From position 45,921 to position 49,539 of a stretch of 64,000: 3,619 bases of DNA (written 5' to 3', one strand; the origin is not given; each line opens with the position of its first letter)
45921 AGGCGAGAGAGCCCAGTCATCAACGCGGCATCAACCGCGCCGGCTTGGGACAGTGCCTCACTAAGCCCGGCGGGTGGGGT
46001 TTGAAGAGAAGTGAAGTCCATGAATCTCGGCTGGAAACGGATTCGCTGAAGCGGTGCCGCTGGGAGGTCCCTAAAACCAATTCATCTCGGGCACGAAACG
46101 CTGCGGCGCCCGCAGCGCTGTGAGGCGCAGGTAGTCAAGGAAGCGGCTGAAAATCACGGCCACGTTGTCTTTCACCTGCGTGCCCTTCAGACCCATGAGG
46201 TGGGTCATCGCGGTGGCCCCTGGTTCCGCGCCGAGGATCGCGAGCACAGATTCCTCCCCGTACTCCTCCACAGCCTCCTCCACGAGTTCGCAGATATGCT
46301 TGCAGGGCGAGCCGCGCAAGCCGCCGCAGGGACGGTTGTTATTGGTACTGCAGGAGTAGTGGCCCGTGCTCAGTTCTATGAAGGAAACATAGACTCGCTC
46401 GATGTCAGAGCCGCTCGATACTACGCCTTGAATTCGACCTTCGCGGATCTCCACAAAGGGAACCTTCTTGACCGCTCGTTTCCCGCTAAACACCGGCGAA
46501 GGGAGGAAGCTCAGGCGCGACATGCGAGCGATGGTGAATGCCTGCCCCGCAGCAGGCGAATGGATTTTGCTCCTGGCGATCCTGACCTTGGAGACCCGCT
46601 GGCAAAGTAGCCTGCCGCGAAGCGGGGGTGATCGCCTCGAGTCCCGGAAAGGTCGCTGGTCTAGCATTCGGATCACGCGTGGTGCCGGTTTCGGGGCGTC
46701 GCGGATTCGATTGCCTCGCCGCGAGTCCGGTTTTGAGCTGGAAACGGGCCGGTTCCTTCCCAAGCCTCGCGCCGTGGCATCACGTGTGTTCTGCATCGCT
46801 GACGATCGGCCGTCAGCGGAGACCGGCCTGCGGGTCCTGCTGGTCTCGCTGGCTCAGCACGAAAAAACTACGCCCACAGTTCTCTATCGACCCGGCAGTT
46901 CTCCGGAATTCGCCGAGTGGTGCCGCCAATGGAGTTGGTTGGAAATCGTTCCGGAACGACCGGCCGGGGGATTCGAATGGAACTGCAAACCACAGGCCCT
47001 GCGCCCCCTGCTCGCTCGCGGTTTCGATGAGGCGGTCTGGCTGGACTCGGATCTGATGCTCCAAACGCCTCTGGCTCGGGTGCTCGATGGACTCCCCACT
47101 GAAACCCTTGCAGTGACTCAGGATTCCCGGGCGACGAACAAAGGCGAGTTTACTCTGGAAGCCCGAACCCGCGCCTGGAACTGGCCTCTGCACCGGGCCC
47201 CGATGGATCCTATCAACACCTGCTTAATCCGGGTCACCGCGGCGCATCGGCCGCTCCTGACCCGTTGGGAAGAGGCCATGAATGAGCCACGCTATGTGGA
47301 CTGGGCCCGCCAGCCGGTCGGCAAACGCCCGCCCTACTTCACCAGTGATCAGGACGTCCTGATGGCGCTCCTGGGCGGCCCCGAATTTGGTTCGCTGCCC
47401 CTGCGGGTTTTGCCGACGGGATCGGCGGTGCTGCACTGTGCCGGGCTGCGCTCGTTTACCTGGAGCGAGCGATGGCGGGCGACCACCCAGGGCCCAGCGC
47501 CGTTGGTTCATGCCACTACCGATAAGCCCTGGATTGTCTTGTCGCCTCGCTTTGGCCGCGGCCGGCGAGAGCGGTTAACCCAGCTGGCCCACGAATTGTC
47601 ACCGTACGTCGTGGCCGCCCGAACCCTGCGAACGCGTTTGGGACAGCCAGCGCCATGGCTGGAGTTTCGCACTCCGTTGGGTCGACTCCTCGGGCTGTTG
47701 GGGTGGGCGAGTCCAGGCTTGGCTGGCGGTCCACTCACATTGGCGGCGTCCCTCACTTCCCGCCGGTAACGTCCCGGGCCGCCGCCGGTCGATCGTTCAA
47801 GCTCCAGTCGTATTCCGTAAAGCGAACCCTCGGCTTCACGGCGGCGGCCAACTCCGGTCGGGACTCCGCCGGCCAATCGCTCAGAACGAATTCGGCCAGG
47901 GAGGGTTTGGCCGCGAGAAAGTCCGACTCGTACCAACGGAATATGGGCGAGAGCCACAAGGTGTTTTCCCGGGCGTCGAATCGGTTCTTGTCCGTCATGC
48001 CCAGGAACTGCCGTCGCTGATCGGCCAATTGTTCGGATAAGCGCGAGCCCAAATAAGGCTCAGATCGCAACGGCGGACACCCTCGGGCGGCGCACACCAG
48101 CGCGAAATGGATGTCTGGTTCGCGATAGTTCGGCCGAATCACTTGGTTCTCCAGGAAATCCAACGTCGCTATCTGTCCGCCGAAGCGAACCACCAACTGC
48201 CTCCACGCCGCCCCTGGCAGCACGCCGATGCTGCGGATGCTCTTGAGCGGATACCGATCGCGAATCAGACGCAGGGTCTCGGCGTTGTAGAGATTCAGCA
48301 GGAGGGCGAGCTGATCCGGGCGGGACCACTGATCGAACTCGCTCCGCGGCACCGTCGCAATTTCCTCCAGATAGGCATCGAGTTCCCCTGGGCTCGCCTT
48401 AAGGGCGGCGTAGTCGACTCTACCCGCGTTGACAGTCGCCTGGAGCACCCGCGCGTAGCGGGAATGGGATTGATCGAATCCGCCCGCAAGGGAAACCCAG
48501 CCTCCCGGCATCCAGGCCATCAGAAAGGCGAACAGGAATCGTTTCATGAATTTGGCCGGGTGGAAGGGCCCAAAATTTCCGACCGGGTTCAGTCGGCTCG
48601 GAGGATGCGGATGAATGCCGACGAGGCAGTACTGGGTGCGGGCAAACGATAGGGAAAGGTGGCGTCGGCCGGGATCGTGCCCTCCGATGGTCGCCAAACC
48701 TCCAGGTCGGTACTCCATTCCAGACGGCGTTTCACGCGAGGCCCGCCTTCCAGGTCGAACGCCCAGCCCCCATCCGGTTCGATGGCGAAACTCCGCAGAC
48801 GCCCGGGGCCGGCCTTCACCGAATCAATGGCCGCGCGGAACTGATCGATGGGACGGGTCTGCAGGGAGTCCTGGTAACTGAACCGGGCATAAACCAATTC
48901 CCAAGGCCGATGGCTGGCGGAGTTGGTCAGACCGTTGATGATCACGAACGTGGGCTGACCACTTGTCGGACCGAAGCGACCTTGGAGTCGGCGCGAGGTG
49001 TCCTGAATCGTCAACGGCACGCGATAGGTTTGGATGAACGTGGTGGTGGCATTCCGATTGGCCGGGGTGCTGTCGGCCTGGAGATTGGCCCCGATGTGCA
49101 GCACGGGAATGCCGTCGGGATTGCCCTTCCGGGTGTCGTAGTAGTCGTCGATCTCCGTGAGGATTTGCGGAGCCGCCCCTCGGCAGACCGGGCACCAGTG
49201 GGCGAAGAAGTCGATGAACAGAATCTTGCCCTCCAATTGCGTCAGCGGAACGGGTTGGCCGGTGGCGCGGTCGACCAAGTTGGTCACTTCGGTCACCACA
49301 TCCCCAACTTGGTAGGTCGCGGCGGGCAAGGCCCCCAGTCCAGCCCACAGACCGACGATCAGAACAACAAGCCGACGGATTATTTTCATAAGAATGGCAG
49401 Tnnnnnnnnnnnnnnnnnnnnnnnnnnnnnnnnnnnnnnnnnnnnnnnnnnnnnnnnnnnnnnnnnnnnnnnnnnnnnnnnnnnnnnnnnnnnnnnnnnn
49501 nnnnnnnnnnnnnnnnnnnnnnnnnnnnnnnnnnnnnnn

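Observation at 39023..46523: Five-gene SWIM-like / unknown / VWA / MoxR-AAA+ / DUF5682-like operon (YehLMPQ-like): best candidate for an uncharacterised system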

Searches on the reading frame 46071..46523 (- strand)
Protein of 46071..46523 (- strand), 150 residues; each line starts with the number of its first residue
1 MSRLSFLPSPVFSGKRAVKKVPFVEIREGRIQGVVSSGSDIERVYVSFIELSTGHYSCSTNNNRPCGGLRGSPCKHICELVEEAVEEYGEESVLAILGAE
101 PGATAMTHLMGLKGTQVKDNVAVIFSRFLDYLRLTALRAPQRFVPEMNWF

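Call 4: search_protein_families(library=pfam, proteins=[window:46071-46523:-], max_evalue=0.01)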
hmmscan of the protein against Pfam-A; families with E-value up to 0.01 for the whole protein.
window:46071-46523:- (150 aa): 0 families

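Call 5: search_protein_families(library=padloc, proteins=[window:46071-46523:-], max_evalue=0.01)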
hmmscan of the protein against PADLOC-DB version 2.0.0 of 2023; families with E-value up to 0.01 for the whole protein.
window:46071-46523:- (150 aa): 0 families

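Call 6: search_protein_families(library=ncbifam, proteins=[window:46071-46523:-], max_evalue=0.01)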
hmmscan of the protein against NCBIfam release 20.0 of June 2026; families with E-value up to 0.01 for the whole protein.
window:46071-46523:- (150 aa): 0 families

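Call 20: search_protein_families(library=pfam, proteins=[window:46071-46523:-], max_evalue=10)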
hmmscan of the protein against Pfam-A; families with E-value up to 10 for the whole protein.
window:46071-46523:- (150 aa): 0 families

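Call 53: search_protein_representatives(protein=window:46071-46523:-)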
Query: 150 residues. Proteins with E-value up to 0.001 (for the whole library): 254; up to 1e-10: 59; up to 1e-30: 2. The best 150 are listed.
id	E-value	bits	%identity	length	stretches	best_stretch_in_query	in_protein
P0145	3.6e-34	134.1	51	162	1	14-150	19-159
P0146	8.9e-32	126.4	53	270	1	10-137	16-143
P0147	1.3e-30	122.5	49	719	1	3-150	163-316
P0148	2.2e-30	121.8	47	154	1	14-150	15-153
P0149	2.6e-30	121.6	52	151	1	15-150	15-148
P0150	3.2e-30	121.3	51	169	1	15-150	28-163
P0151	4.1e-30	121.0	65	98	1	8-96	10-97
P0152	6.7e-30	120.3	59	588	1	5-100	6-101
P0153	1.4e-29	119.3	51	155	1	8-139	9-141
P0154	1.9e-29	118.8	57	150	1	5-105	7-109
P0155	1.0e-28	116.5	51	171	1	15-150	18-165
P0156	7.0e-28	113.7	64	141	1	16-99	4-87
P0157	9.6e-28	113.3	67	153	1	18-103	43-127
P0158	2.3e-27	112.0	55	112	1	3-94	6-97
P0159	1.2e-26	109.8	49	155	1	5-135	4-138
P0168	1.2e-23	100.0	60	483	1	15-98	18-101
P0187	2.1e-18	83.0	42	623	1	18-150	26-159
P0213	1.3e-07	48.0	49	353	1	19-82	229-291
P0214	1.6e-07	47.7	48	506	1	22-82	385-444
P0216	2.2e-07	47.3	49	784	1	22-81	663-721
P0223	6.6e-07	45.7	44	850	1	17-81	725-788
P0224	7.2e-07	45.6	48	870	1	23-81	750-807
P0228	8.7e-07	45.3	49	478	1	23-82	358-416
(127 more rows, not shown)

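Call 54: search_protein_families(library=pfam, proteins=[P0223, P0224, P0216, P0228, P0214, P0213, P0147, P0152, P0187, P0168], max_evalue=0.01)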
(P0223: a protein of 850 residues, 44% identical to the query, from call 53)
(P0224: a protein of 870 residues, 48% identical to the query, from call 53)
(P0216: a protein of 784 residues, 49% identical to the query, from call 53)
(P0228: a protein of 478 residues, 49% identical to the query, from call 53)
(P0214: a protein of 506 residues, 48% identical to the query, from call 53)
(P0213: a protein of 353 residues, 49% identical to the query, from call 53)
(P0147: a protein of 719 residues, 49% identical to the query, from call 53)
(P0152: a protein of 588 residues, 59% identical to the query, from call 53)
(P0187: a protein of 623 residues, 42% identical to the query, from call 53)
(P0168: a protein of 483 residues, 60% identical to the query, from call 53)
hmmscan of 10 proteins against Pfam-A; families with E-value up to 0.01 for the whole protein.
P0223 (850 aa): 6 families
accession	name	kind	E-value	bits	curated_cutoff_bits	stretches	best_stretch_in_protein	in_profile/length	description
PF00805.28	Pentapeptide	-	2.5e-35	120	20.2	6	604-643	1-40/40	Pentapeptide repeats (8 copies)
PF13599.13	Pentapeptide_4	-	8.2e-27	93.5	38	3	600-665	2-67/78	Pentapeptide repeat region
PF13576.12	Pentapeptide_3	-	3.8e-18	65.9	27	2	319-361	2-47/48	Pentapeptide repeats (9 copies)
PF25296.1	Decapeptide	-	3.9e-06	27.1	45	0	257-307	22-72/74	Decapeptide repeat region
PF23894.2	LD_SV2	-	0.003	18.3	29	0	560-627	25-88/92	SV2A/B/C luminal domain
PF12738.14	PTCB-BRCT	-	0.0084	16.5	22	0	32-71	8-47/63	twin BRCT domain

P0224 (870 aa): 6 families
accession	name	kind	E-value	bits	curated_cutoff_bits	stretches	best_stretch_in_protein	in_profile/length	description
PF13599.13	Pentapeptide_4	-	8.3e-31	106.3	38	2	280-342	15-77/78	Pentapeptide repeat region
PF00805.28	Pentapeptide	-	9e-30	102.3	20.2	4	595-632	1-38/40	Pentapeptide repeats (8 copies)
PF13576.12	Pentapeptide_3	-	7.2e-14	52.2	27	0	313-347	1-37/48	Pentapeptide repeats (9 copies)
PF00533.33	BRCT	-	0.00019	22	21.3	1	15-77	4-60/78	BRCA1 C Terminus (BRCT) domain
PF23894.2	LD_SV2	-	0.0011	19.7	29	0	281-335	30-84/92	SV2A/B/C luminal domain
PF13229.12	Beta_helix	-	0.0048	17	25.9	0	158-319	13-135/158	Right handed beta helix region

P0216 (784 aa): 5 families
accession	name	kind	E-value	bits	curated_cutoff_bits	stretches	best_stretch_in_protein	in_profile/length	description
PF00805.28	Pentapeptide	-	7.6e-50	166.4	20.2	6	276-314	1-39/40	Pentapeptide repeats (8 copies)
PF13576.12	Pentapeptide_3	-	1.8e-22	79.7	27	3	522-564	2-47/48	Pentapeptide repeats (9 copies)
PF13599.13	Pentapeptide_4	-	3.1e-22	78.9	38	3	513-585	5-77/78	Pentapeptide repeat region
PF00533.33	BRCT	-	1.5e-06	28.8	21.3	1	10-91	3-78/78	BRCA1 C Terminus (BRCT) domain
PF25296.1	Decapeptide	-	0.0038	17.5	45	0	232-298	6-72/74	Decapeptide repeat region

P0228 (478 aa): 4 families
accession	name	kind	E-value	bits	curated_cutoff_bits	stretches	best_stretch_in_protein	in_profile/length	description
PF00805.28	Pentapeptide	-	6.9e-15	54.7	20.2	2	247-277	1-31/40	Pentapeptide repeats (8 copies)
PF13599.13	Pentapeptide_4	-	7.8e-07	29.5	38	1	217-285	6-69/78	Pentapeptide repeat region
PF13576.12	Pentapeptide_3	-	1.5e-06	28.8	27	1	235-276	2-46/48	Pentapeptide repeats (9 copies)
PF25296.1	Decapeptide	-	5.6e-05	23.4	45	1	223-275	16-68/74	Decapeptide repeat region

P0214 (506 aa): 3 families
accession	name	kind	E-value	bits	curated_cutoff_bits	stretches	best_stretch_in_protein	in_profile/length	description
PF00805.28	Pentapeptide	-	1.6e-25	88.7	20.2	3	275-312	1-38/40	Pentapeptide repeats (8 copies)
PF13576.12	Pentapeptide_3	-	3.8e-13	49.9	27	2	273-316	2-48/48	Pentapeptide repeats (9 copies)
PF13599.13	Pentapeptide_4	-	7.8e-12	45.5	38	2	212-257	33-78/78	Pentapeptide repeat region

P0213 (353 aa): 0 families

P0147 (719 aa): 1 family
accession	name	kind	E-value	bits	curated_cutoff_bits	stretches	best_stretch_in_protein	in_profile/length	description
PF05406.20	WGR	-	0.00036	21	22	1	11-58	17-69/79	WGR domain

P0152 (588 aa): 0 families

P0187 (623 aa): 0 families

P0168 (483 aa): 0 families

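Call 68: search_solved_structures(query=A4, max_evalue=10)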
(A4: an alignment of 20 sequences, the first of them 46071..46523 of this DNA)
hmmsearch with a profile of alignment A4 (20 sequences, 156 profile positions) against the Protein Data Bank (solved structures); distinct sequences matched with E-value up to 10: 2.
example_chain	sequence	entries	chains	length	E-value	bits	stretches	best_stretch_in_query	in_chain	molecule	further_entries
1wve_A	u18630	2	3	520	0.32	14.5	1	71-135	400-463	4-cresol dehydrogenase [hydroxylating] flavoprotein subunit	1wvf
1dii_A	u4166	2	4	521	0.32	14.5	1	71-135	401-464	P-CRESOL METHYLHYDROXYLASE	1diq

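Call 104: find_related_loci(query=P0216, collection=metagenome_contigs, flank=8000)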
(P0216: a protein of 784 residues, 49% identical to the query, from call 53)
Query P0216 (784 aa) in metagenome_contigs; peptide patterns used: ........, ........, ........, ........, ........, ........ (x = any residue, [..] = any of these).
190 stretches matched a pattern; 78 encode a relative of the query (tblastn E <= 1e-3); 77 distinct loci.
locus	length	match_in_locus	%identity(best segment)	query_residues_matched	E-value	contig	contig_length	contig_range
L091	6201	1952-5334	60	1-784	0e+0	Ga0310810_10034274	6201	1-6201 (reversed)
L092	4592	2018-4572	54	1-784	0e+0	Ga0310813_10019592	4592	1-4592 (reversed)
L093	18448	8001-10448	38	28-784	8e-144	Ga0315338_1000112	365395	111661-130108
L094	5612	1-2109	39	123-784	9e-133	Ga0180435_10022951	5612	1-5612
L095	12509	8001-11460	36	12-784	6e-126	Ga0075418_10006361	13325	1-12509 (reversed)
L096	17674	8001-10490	34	11-784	3e-125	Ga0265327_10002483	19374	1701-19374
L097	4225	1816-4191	36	12-784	2e-127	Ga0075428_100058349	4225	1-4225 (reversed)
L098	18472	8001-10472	34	28-784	2e-124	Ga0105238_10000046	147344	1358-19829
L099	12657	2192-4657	33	15-784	6e-109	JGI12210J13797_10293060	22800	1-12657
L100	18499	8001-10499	33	11-784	2e-108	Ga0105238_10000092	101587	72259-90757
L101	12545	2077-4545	34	13-784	1e-102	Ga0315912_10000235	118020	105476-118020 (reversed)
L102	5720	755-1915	47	74-783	5e-91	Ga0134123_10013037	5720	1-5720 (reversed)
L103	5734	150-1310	47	74-783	1e-90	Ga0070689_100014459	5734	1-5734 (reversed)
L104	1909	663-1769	46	238-784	2e-95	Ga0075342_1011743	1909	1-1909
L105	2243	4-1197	43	170-784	1e-89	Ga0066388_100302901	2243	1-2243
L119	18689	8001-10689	39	92-784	2e-64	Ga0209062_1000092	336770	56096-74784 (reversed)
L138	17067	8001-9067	53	617-784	4e-53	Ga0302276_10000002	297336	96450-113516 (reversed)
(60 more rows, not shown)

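Call 108: search_protein_families(library=pfam, proteins=[L098:7881-10472:+, L098:10631-11974:+, L098:11978-13198:+, L098:13244-15733:+, L098:15903-17030:+, L098:17118-18044:+, L119:7689-8468:+, L119:8395-9609:+, L138:7284-8483:+, L138:8653-10203:+], max_evalue=0.001)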
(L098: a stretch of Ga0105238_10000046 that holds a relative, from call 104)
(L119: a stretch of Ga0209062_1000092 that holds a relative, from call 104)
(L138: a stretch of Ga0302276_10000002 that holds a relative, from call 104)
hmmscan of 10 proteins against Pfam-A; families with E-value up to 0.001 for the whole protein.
L098:7881-10472:+ (864 aa): 4 families
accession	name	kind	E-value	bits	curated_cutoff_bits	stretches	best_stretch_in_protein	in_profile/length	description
PF00805.28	Pentapeptide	-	1.6e-40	136.7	20.2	5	328-367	1-40/40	Pentapeptide repeats (8 copies)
PF13599.13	Pentapeptide_4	-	2.5e-26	92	38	4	245-319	3-77/78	Pentapeptide repeat region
PF13576.12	Pentapeptide_3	-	3.6e-17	62.7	27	1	322-368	3-47/48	Pentapeptide repeats (9 copies)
PF00533.33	BRCT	-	1.4e-05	25.7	21.3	1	21-86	5-61/78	BRCA1 C Terminus (BRCT) domain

L098:10631-11974:+ (448 aa): 0 families

L098:11978-13198:+ (407 aa): 7 families
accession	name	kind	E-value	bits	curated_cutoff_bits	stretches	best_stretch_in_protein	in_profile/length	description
PF07728.20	AAA_5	-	2e-34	119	22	1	121-261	2-139/139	AAA domain (dynein-related subfamily)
PF00004.35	AAA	-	0.00015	22.7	21.2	1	121-262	1-124/131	ATPase family associated with various cellular activities (AAA)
PF20030.5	bpMoxR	-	0.00015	21.4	27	1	95-145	8-58/205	MoxR domain in the MoxR-vWA-beta-propeller ternary systems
PF13401.12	AAA_22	-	0.00016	22.4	27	1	118-172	5-59/130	AAA domain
PF13191.12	AAA_16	-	0.00034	21.6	32.6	1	118-170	24-72/167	AAA ATPase domain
PF07726.17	AAA_3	-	0.00043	20.6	27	0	121-261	2-129/131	ATPase family associated with various cellular activities (AAA)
PF20720.3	nSTAND3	-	0.00058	20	27.2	1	109-144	8-43/155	Novel STAND NTPase 3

L098:13244-15733:+ (830 aa): 1 family
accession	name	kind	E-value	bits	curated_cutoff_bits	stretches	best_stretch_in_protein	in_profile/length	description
PF18934.5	DUF5682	-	1.9e-115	387.3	26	1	53-798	1-696/727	Family of unknown function (DUF5682)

L098:15903-17030:+ (376 aa): 4 families
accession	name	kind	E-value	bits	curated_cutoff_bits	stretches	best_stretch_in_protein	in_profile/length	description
PF05762.20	VWA_CoxE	-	2.1e-44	152.1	26.4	1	153-368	4-220/222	VWA domain containing CoxE-like protein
PF13519.12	VWA_2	-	3.2e-08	34.6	27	1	215-306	1-106/107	von Willebrand factor type A domain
PF00092.34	VWA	-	6.3e-05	23.7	23.8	1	265-335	66-140/174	von Willebrand factor type A domain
PF09967.15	DUF2201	-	0.00039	21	26.4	1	215-310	1-92/123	VWA-like domain (DUF2201)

L098:17118-18044:+ (309 aa): 1 family
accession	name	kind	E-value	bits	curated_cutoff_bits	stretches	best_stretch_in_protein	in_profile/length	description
PF22599.2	SecDF_P1_head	-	1.4e-17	64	27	1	202-294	10-104/114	SecDF, P1 head subdomain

L119:7689-8468:+ (260 aa): 0 families

L119:8395-9609:+ (405 aa): 4 families
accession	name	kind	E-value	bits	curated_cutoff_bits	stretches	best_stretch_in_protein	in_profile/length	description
PF00805.28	Pentapeptide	-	8e-27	92.9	20.2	3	154-189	5-40/40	Pentapeptide repeats (8 copies)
PF13576.12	Pentapeptide_3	-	4.7e-12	46.4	27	1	158-200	2-47/48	Pentapeptide repeats (9 copies)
PF13599.13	Pentapeptide_4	-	9.4e-11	42.1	38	1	154-212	10-68/78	Pentapeptide repeat region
PF25296.1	Decapeptide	-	0.00093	19.5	45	0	123-162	13-52/74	Decapeptide repeat region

L138:7284-8483:+ (400 aa): 0 families

L138:8653-10203:+ (517 aa): 0 families

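Call 128: search_protein_families(library=phrogs, proteins=[window:46071-46523:-], max_evalue=0.001)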
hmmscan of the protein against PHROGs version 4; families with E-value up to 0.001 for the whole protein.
window:46071-46523:- (150 aa): 0 families

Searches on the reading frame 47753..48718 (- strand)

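Call 35: search_protein_families(library=pfam, proteins=[window:47753-48718:-], max_evalue=0.001)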
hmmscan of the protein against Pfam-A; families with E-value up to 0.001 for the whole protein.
window:47753-48718:- (321 aa): 1 family
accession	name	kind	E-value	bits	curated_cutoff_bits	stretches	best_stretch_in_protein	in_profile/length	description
PF04784.19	DUF547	-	1.3e-18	67.6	27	1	129-239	2-125/125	Protein of unknown function, DUF547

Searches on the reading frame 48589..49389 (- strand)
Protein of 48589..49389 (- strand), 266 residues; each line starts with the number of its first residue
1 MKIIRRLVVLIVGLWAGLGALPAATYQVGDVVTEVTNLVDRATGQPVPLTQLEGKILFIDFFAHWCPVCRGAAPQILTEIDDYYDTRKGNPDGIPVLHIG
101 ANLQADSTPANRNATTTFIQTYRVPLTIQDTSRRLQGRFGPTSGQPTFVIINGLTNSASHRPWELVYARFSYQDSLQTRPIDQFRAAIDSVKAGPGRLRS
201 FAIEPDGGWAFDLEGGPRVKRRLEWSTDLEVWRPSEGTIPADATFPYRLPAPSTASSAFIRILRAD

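Call 35: search_protein_families(library=pfam, proteins=[window:48589-49389:-], max_evalue=0.001)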
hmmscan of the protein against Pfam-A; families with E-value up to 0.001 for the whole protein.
window:48589-49389:- (266 aa): 2 families
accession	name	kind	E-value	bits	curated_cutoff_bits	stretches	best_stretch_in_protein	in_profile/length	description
PF00578.27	AhpC-TSA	-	7.5e-05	23.1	26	1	38-82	11-54/124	AhpC/TSA family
PF08534.16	Redoxin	-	0.00015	22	26.6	1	28-84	2-58/148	Redoxin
